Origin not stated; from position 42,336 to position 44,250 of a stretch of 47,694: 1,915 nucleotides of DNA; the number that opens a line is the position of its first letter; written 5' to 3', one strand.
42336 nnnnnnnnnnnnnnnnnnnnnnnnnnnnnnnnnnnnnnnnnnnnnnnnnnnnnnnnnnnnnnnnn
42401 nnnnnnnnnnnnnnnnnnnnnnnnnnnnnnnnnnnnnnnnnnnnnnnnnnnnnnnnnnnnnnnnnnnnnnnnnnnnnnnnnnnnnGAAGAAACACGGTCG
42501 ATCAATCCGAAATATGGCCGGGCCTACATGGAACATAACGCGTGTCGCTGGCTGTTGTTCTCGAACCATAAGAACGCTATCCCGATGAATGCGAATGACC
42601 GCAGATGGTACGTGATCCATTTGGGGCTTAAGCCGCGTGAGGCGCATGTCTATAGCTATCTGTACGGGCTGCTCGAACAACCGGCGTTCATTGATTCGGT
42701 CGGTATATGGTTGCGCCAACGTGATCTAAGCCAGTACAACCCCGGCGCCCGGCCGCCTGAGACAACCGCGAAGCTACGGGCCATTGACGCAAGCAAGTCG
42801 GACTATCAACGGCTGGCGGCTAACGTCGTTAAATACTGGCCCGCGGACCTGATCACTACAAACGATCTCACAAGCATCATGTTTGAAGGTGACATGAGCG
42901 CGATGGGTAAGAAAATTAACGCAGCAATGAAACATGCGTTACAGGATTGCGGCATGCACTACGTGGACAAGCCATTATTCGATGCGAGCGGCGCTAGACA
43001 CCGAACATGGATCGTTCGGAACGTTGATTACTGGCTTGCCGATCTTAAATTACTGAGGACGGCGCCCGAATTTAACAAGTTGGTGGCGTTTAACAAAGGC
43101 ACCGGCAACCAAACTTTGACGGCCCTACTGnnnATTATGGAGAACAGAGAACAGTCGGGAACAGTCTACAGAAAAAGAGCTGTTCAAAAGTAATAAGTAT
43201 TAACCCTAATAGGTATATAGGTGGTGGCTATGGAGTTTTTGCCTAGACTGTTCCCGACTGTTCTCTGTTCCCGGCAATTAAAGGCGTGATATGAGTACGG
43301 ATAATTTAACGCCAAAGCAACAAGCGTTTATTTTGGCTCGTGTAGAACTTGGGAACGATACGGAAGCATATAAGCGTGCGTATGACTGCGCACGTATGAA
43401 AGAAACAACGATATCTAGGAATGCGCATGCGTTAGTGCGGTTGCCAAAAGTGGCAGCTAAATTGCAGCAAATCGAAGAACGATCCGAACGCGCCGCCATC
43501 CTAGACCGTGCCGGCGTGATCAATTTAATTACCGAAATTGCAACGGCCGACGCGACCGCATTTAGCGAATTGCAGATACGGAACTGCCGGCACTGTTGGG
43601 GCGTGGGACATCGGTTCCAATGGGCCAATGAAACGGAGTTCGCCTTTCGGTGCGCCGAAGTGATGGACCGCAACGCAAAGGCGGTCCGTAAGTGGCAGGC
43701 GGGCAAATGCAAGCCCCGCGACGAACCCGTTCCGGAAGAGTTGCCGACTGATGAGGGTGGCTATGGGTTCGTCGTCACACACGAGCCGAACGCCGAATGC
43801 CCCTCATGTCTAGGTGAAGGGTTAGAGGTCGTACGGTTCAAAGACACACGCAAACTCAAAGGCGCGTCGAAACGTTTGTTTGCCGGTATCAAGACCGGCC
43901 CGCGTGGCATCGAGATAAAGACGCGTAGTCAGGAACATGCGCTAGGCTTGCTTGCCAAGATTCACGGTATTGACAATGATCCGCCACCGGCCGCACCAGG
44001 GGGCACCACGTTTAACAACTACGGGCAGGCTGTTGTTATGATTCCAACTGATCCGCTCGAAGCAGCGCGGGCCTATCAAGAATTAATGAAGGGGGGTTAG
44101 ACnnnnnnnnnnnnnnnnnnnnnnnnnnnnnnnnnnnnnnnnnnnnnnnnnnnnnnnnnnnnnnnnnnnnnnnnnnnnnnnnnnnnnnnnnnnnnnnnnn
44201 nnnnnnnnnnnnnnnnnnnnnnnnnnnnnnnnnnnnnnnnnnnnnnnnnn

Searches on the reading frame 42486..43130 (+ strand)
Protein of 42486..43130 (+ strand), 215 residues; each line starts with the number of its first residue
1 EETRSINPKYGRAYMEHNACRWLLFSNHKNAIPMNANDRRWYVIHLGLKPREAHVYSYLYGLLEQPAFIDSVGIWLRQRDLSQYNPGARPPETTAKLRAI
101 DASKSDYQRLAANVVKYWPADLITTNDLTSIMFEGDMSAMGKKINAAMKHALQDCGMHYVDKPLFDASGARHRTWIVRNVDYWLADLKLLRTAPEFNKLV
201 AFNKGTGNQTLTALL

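Call 56: find_homologous_proteins(query=window:42486-43130:+, max_evalue=0.001)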
Query window:42486-43130:+ (215 aa): 5 proteins with E <= 0.001 among 196 candidates.
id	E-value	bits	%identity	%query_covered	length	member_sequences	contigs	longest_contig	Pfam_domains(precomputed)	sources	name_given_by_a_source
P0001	7.5e-92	325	66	100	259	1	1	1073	PF19263.6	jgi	-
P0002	6.5e-86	306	64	98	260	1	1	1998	PF19263.6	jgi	jgi:hypothetical protein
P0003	1.6e-66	242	63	80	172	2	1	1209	-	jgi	jgi:hypothetical protein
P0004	1.1e-46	177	46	85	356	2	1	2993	PF19263.6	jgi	-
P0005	1.5e-40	157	43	86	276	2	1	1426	PF19263.6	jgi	-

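Call 65: predict_structure(alignment_id=A4)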
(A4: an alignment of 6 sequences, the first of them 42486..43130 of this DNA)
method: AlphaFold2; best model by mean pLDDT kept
length: 215 residues; sequences in the alignment: 6
mean_pLDDT: 60.9   pTM: 0.54
mean pLDDT of the five models: 60.9, 58.2, 57.0, 56.7, 54.2
residues with pLDDT >= 90: 0; 70-90: 79; 50-70: 73; < 50: 63
segments of 3 or more residues with pLDDT < 50: 3-16, 25-50, 80-93, 138-140
pLDDT, mean of each block of 10 residues (from residue 1): 44 48 48 38 37 55 59 53 35 49 68 84 84 66 78 85 73 83 67 55 63 77
secondary structure, 60 per line:
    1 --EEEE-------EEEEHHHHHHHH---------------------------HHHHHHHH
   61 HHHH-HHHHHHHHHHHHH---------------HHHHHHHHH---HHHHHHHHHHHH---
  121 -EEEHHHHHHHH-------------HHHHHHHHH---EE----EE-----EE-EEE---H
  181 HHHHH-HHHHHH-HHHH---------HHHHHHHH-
elements in order: E3-6 E14-17 H18-25 H53-64 H66-78 H94-102 H106-117 E122-124 H125-132 H146-154 E174-176 H180-185 H187-192 H194-197 H207-214

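Call 68: fold_search(model_id=the predicted structure, library=pdb)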
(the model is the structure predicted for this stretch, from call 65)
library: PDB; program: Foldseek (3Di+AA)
matches with E <= 10: 229; with E <= 0.001: 0
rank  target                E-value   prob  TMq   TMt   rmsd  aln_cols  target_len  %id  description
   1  7q94_A                2.5e-02  0.41  0.18  0.15  14.3       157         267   13  Crystal Structure of Agrobacterium tumefaciens NADQ, DNA complex. (released 2022-11-09)
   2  7q94_B                4.3e-02  0.41  0.19  0.16  14.3       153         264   14  Crystal Structure of Agrobacterium tumefaciens NADQ, DNA complex. (released 2022-11-09)
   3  7q91_A                5.7e-02  0.41  0.19  0.16  13.6       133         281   16  Crystal Structure of Agrobacterium tumefaciens NADQ, native form. (released 2022-11-09)
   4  7q92_C                6.1e-02  0.38  0.19  0.15  14.1       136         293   16  Crystal Structure of Agrobacterium tumefaciens NADQ, ATP complex. (released 2022-11-09)
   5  7q92_A                8.0e-02  0.18  0.19  0.15  16.3       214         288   13  Crystal Structure of Agrobacterium tumefaciens NADQ, ATP complex. (released 2022-11-09)
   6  6k9c_A                1.7e-01  0.25  0.27  0.16  16.3       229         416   14  The apo structure of NrS-1 C terminal region (305-718) (released 2020-04-08)
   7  9qbd_B                2.0e-01  0.57  0.23  0.38  12.3       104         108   12  Crystal structure of Brachyspira hampsonii PadR with Leu88 replaced by 3-aminotyrosine (released 2026-03-11)
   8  3zpl_E                2.0e-01  0.30  0.24  0.30  15.7       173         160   17  Crystal structure of Sco3205, a MarR family transcriptional regulator from Streptomyces coelicolor, in complex with DN (released 2013-07-17)
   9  7q92_D                2.2e-01  0.18  0.19  0.15  13.2       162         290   13  Crystal Structure of Agrobacterium tumefaciens NADQ, ATP complex. (released 2022-11-09)
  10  3elk_B                2.3e-01  0.51  0.22  0.40  14.2       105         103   10  Crystal structure of putative transcriptional regulator TA0346 from Thermoplasma acidophilum (released 2008-09-30)
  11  9e77_H                2.5e-01  0.21  0.18  0.22  15.4       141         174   11  Cryo-EM structure of CSN-N8 in complex with CSN5i-3 (released 2025-12-03)
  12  6k9c_B                2.5e-01  0.21  0.28  0.16  16.1       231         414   13  The apo structure of NrS-1 C terminal region (305-718) (released 2020-04-08)
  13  1f4k_A                3.3e-01  0.33  0.23  0.37  13.3       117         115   12  CRYSTAL STRUCTURE OF THE REPLICATION TERMINATOR PROTEIN/B-SITE DNA COMPLEX (released 2001-06-08)
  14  7nvs_W                3.5e-01  0.35  0.23  0.26  18.6       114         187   13  RNA polymerase II core pre-initiation complex with closed promoter DNA in proximal position (released 2021-05-05)
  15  9h9x_A                3.9e-01  0.23  0.20  0.33  14.8       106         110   11  Crystal structure of metal-free LmrR_V15Bpy in a closed state (released 2025-03-05)
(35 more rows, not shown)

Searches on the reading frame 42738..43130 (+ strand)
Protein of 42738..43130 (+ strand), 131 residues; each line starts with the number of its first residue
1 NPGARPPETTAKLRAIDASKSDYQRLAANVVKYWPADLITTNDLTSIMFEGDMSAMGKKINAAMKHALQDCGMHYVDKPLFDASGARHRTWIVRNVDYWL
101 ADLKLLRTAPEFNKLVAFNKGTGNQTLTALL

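Call 102: find_homologous_proteins(query=A6, max_evalue=0.00001)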
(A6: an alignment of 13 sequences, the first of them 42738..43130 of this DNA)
Query A6 (13 sequences) (131 aa, profile of the alignment): 12 proteins with E <= 0.00001 among 887 candidates.
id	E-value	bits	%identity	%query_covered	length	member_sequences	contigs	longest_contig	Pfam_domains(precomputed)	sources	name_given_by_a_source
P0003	4.2e-37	145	63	100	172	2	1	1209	-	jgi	jgi:hypothetical protein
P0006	4.4e-31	125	29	77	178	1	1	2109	-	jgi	jgi:hypothetical protein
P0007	1.7e-30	124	28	76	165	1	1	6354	-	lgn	-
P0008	1.7e-26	111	25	68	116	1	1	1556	-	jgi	jgi:hypothetical protein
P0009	2.0e-26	110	26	94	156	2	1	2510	-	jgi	jgi:hypothetical protein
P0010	4.3e-26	109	22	62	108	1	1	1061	-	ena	-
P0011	8.1e-26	108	28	75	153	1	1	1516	-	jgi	jgi:hypothetical protein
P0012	1.8e-23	101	29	60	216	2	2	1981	-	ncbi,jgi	jgi:hypothetical protein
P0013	5.6e-23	99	29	76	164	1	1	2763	-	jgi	jgi:hypothetical protein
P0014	9.1e-17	79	29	73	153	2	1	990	-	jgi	-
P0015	2.6e-15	74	32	56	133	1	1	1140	-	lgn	-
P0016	1.0e-12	66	29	53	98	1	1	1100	-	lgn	-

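Call 111: predict_structure(alignment_id=A7)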
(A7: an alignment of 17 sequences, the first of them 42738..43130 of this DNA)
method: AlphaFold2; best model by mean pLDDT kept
length: 131 residues; sequences in the alignment: 17
mean_pLDDT: 85.0   pTM: 0.73
mean pLDDT of the five models: 85.0, 84.2, 81.7, 78.2, 77.8
residues with pLDDT >= 90: 68; 70-90: 44; 50-70: 17; < 50: 2
segments of 3 or more residues with pLDDT < 50: none
pLDDT, mean of each block of 10 residues (from residue 1): 62 78 92 94 89 67 93 95 91 95 91 77 81 83
secondary structure, 60 per line:
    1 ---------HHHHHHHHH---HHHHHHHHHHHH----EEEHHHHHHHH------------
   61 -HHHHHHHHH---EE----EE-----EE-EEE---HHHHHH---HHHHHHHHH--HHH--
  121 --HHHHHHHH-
elements in order: H10-18 H22-33 E38-40 H41-48 H62-70 E90-92 H96-101 H105-113 H123-130

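Call 113: fold_search(model_id=the predicted structure, library=pdb)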
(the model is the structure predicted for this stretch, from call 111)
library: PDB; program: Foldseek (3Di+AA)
matches with E <= 10: 359; with E <= 0.001: 0
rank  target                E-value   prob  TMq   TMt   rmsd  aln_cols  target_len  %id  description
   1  3elk_B                1.2e-01  0.51  0.32  0.39  13.7       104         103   13  Crystal structure of putative transcriptional regulator TA0346 from Thermoplasma acidophilum (released 2008-09-30)
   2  7nvs_W                1.7e-01  0.41  0.34  0.26  18.9       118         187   14  RNA polymerase II core pre-initiation complex with closed promoter DNA in proximal position (released 2021-05-05)
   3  6aht_A                1.9e-01  0.54  0.33  0.37  11.0       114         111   14  Plasmid partitioning protein TubR from Bacillus cereus (released 2019-06-26)
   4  7q94_B                2.0e-01  0.38  0.27  0.16   6.8        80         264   16  Crystal Structure of Agrobacterium tumefaciens NADQ, DNA complex. (released 2022-11-09)
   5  1f4k_A                2.1e-01  0.33  0.33  0.36  15.0       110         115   13  CRYSTAL STRUCTURE OF THE REPLICATION TERMINATOR PROTEIN/B-SITE DNA COMPLEX (released 2001-06-08)
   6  7q91_D                2.1e-01  0.33  0.27  0.15   9.1        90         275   16  Crystal Structure of Agrobacterium tumefaciens NADQ, native form. (released 2022-11-09)
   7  7qz5_A                2.3e-01  0.30  0.32  0.37  15.1       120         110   17  Transcriptional regulator LmrR with Trp-67 and Trp-96 replaced by the unnatural amino acid 5-fluoroTrp (released 2022-11-23)
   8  7q94_A                2.6e-01  0.28  0.27  0.15   8.2        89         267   17  Crystal Structure of Agrobacterium tumefaciens NADQ, DNA complex. (released 2022-11-09)
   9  7q92_C                3.1e-01  0.28  0.27  0.14   8.5        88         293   16  Crystal Structure of Agrobacterium tumefaciens NADQ, ATP complex. (released 2022-11-09)
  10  5bs6_A                3.5e-01  0.20  0.27  0.18  10.2       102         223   12  Apo structure of transcriptional factor AraR from Bacteroides thetaiotaomicron VPI (released 2015-06-17)
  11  7q91_A                3.9e-01  0.23  0.28  0.15   9.0        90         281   16  Crystal Structure of Agrobacterium tumefaciens NADQ, native form. (released 2022-11-09)
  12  6j6i_C                3.9e-01  0.21  0.29  0.07   9.0       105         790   14  Reconstitution and structure of a plant NLR resistosome conferring immunity (released 2019-03-20)
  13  8qdf_A                3.9e-01  0.15  0.27  0.31  13.2       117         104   15  Engineered LmrR with Met-89 replaced by para-boronophenylalanine (released 2024-05-01)
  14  1kyz_C                4.2e-01  0.15  0.24  0.12   9.9       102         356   13  Crystal Structure Analysis of Caffeic acid/5-hydroxyferulic acid 3/5-O-methyltransferase Ferulic Acid Complex (released 2002-08-28)
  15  7q92_A                4.5e-01  0.23  0.27  0.15   8.9        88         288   16  Crystal Structure of Agrobacterium tumefaciens NADQ, ATP complex. (released 2022-11-09)
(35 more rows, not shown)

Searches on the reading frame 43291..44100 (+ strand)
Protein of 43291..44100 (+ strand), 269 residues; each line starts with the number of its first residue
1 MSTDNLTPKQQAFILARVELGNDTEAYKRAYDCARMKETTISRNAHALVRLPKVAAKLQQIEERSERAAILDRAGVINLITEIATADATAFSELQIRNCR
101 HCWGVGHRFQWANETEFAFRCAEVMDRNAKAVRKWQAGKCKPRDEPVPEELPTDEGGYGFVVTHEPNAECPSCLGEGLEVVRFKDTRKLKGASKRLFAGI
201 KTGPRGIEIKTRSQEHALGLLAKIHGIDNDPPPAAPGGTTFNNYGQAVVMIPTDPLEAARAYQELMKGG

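Call 7: search_protein_families(library=phrogs, proteins=[window:43291-44100:+])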
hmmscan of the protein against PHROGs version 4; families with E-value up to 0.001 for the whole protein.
window:43291-44100:+ (269 aa): 3 families
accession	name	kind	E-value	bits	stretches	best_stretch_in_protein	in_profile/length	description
phrog_51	-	head and packaging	1.2e-24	88.5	1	4-230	87-216/261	terminase small subunit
phrog_2606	-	head and packaging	6.9e-14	52.9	1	3-98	86-178/310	terminase small subunit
phrog_1595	-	head and packaging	0.00051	21.2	1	4-70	2-69/164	terminase small subunit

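Call 8: search_protein_families(library=pfam, proteins=[window:43291-44100:+])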
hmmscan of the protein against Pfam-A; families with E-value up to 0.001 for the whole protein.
window:43291-44100:+ (269 aa): 1 family
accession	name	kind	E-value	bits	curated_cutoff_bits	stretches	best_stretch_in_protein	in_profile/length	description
PF03592.21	Terminase_2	-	4.9e-16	60.1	26.1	1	6-228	1-131/141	Terminase small subunit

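Call 10: find_related_loci(query=window:43291-44100:+, collection=viral_contigs, flank=4000)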
Query window:43291-44100:+ (269 aa) in viral_contigs; peptide patterns used: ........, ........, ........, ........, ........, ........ (x = any residue, [..] = any of these).
10 stretches matched a pattern; 2 encode a relative of the query (tblastn E <= 1e-3); 2 distinct loci.
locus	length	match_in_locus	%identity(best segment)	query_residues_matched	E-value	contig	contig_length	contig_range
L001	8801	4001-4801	53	6-268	9e-86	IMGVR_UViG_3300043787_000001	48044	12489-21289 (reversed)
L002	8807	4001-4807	49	3-268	4e-84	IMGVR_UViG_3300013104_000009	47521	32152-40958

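Call 22: search_dna_similar(query=window:43291-44100:+, collection=phages, mode=protein, max_rows=25)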
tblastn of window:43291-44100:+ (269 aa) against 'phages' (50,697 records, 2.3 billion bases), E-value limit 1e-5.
Records with a match: 112; places in all: 112; records where one place covers at least 80% of the query: 40.
Best place of each record, by identity: <60% 112.
By first word of the organism name: Acinetobacter 27; Burkholderia 17; Pseudomonas 13; Klebsiella 13; Escherichia 11; Bordetella 7; Yersinia 6; Erwinia 5; Nitratiruptor 3; Serratia 2; and 7 more.
By host as written in the record: - 15; Acinetobacter baumannii 14; Escherichia coli 10; Bordetella avium 7; Yersinia enterocolitica 5; Burkholderia cenocepacia 4; Pseudomonas aeruginosa 3; Klebsiella pneumoniae NI9 3; and 44 more.
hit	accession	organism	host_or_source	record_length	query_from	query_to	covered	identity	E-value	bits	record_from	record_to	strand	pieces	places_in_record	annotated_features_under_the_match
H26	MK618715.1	Serratia phage Parlo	Serratia marcescens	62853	7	230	83%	41.5%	7e-37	144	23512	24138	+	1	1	terminase small subunit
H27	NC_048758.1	Serratia phage Parlo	Serratia marcescens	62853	7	230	83%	41.5%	7e-37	144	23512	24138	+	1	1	terminase small subunit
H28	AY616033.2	Burkholderia phage BcepB1A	-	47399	3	269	99%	34.4%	1e-29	122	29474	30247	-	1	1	BcepB1A gene45: gp45 TerS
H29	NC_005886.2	Burkholderia phage BcepB1A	-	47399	3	269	99%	34.4%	1e-29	122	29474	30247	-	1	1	BcepB1A gene45: gp45 TerS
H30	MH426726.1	Erwinia phage Pavtok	Erwinia amylovora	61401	4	230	84%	35.6%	1e-27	117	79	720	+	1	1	putative terminase small subunit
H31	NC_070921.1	Erwinia phage Pavtok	Erwinia amylovora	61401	4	230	84%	35.6%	1e-27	117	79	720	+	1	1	terminase small subunit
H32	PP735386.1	Pseudomonas phage vB_PaeP-F1Pa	Pseudomonas aeruginosa ATCC 15692 (PAO1)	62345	6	255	93%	32.3%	3e-16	84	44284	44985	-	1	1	terminase small subunit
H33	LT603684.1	Pseudomonas phage phiC725A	-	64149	6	255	93%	32.3%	3e-16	84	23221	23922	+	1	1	putative terminase small subunit protein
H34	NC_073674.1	Pseudomonas phage phiC725A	-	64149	6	255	93%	32.3%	3e-16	84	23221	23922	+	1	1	putative terminase small subunit protein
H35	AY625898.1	Pseudomonas phage F116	-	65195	6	255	93%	32.3%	3e-16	84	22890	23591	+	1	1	terminase small subunit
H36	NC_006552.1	Pseudomonas phage F116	Pseudomonas aeruginosa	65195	6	255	93%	32.3%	3e-16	84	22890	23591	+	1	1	terminase small subunit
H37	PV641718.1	Pseudomonas phage Atpa001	Pseudomonas aeruginosa PAO1k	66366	6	255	93%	31.5%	5e-15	81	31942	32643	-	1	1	terminase small subunit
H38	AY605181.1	Burkholderia phage BcepC6B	-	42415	6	230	84%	34.5%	3e-27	115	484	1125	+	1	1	g02: putative TerS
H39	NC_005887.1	Burkholderia phage BcepC6B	Burkholderia cepacia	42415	6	230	84%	34.5%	3e-27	115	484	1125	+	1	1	terminase small subunit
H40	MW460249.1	Pseudomonas phage Itty13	Pseudomonas aeruginosa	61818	2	230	85%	33.2%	6e-25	109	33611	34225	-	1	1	terminase small subunit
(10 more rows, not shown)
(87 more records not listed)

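Call 23: get_annotated_region(hit=H28, flank=5000)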
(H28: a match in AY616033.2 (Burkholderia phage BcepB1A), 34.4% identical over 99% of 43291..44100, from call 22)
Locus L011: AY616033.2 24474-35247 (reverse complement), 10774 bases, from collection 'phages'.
description: Burkholderia cenocepacia phage BcepB1A, complete genome.
organism: Burkholderia phage BcepB1A (NCBI taxid 279530)
taxonomy: Viruses; Duplodnaviria; Heunggongvirae; Uroviricota; Caudoviricetes
host: -; source: -; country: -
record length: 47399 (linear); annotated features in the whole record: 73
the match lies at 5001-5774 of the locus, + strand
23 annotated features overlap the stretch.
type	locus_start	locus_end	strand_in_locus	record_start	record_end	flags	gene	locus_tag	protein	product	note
CDS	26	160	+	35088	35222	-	BcepB1A gene55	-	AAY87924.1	gp55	hypothetical novel protein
CDS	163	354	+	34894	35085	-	BcepB1A gene54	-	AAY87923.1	gp54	hypothetical novel protein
CDS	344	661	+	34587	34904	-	BcepB1A gene53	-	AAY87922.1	gp53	hypothetical novel protein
CDS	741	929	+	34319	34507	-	BcepB1A gene52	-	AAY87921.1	gp52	hypothetical novel protein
CDS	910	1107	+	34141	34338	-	BcepB1A gene51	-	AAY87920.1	gp51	hypothetical novel protein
CDS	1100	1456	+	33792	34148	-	BcepB1A gene50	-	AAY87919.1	gp50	hypothetical novel protein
CDS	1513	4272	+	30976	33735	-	BcepB1A gene49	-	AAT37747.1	gp49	primase/helicase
CDS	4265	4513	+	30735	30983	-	BcepB1A gene48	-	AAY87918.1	gp48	hypothetical novel protein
CDS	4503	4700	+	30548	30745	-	BcepB1A gene47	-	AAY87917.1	gp47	hypothetical novel protein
CDS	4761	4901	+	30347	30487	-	BcepB1A gene46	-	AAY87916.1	gp46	hypothetical novel protein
CDS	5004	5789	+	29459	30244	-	BcepB1A gene45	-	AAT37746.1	gp45 TerS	Terminase small subunit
CDS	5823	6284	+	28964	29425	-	BcepB1A gene44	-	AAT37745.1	gp44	hypothetical novel protein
CDS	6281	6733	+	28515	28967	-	BcepB1A gene43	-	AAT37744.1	gp43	hypothetical novel protein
CDS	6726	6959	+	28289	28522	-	BcepB1A gene42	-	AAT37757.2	gp42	transcription regulator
CDS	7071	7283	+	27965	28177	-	BcepB1A gene41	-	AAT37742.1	gp41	hypothetical novel protein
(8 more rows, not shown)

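Call 24: get_annotated_region(hit=H26, flank=3000)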
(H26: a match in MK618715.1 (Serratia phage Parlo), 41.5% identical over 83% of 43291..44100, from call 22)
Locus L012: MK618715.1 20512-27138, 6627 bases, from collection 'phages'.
description: Serratia phage Parlo, complete genome.
organism: Serratia phage Parlo (NCBI taxid 2557554)
taxonomy: Viruses; Duplodnaviria; Heunggongvirae; Uroviricota; Caudoviricetes; Parlovirus; Parlovirus parlo
host: Serratia marcescens; source: mixed swine fecal and soil samples; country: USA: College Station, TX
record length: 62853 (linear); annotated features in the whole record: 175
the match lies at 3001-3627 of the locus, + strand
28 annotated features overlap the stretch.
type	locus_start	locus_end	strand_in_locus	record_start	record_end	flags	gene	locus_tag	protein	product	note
CDS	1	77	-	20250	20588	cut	-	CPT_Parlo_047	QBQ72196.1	hypothetical protein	-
CDS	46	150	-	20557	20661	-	-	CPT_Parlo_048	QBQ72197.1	hypothetical protein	-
regulatory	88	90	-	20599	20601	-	-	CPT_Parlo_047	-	ribosome_binding_site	CPT_Parlo_047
regulatory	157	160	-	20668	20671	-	-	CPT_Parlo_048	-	ribosome_binding_site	CPT_Parlo_048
CDS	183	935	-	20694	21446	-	-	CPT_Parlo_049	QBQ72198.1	hypothetical protein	-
regulatory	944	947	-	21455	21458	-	-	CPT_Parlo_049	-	ribosome_binding_site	CPT_Parlo_049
CDS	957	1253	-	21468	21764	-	-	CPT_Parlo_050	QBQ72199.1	hypothetical protein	-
CDS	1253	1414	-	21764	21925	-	-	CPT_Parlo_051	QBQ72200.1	hypothetical protein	-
regulatory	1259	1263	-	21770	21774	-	-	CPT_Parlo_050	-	ribosome_binding_site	CPT_Parlo_050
regulatory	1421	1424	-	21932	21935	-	-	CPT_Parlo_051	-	ribosome_binding_site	CPT_Parlo_051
CDS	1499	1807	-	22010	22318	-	-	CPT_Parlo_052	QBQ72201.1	hypothetical protein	-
regulatory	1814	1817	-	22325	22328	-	-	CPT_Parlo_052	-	ribosome_binding_site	CPT_Parlo_052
CDS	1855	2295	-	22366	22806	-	-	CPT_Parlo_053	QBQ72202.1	hypothetical protein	-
regulatory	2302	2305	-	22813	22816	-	-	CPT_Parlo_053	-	ribosome_binding_site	CPT_Parlo_053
CDS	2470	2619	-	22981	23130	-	-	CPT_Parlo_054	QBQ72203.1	hypothetical protein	-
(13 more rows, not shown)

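Call 38: find_related_loci(query=A2, collection=viral_contigs, flank=4500)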
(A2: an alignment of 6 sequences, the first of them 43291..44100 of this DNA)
Query A2 (269 aa) in viral_contigs; peptide patterns used: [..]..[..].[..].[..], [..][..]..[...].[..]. (x = any residue, [..] = any of these).
598 stretches matched a pattern (row limit reached: there are more); 474 encode a relative of the query (tblastn E <= 1e-3); the best 80 are kept; 80 distinct loci.
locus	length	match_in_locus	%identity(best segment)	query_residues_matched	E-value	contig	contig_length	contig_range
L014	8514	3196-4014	57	1-268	7e-95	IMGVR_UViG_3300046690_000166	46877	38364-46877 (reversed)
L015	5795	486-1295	54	1-268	2e-90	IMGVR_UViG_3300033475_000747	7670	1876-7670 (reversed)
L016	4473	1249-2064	53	1-268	8e-88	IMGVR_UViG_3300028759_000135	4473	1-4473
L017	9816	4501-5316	53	1-268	1e-87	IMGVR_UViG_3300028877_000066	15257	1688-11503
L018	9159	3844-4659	53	1-268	1e-87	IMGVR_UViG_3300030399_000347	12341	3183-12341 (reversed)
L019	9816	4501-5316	53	1-268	1e-87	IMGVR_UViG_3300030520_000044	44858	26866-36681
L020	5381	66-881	53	1-268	4e-87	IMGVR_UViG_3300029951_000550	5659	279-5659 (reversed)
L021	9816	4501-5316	52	1-269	7e-86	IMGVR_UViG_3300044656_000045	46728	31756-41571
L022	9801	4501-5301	53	6-268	4e-84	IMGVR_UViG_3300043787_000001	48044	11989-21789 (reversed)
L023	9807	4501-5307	49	3-268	2e-82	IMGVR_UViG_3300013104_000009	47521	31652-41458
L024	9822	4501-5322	50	1-268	2e-81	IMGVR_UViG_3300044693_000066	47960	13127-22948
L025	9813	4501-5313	48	1-268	3e-72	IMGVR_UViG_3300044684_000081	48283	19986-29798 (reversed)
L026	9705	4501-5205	36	6-266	1e-39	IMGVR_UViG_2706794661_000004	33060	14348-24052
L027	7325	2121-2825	36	6-266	9e-39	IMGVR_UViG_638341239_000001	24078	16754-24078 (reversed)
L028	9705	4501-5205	35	6-266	1e-38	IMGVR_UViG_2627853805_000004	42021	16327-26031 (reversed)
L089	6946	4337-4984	37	6-230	2e-32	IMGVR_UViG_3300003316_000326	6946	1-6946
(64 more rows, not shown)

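Call 84: search_protein_families(library=pfam, proteins=[L089:1028-3802:+, L089:4029-4331:+], max_evalue=0.001)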
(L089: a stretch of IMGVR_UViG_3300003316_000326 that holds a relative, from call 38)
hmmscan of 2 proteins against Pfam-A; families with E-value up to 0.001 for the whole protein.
L089:1028-3802:+ (924 aa): 4 families
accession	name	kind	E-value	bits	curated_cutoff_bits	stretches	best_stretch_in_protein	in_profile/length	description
PF08706.16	D5_N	-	1.6e-35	123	22.4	1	468-619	1-144/145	D5 N terminal like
PF08707.16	PriCT_2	-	8.4e-13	48.9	22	1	304-387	2-77/77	Primase C terminal 2 (PriCT-2)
PF22548.2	AEP-TOTE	-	9.6e-11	42.2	27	1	110-253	59-193/230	TOTE conflict system, Archaeo-Eukaryotic Primase domain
PF19263.5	DUF5906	-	0.0001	23.3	27.6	1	650-771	2-114/114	Family of unknown function (DUF5906)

L089:4029-4331:+ (100 aa): 0 families
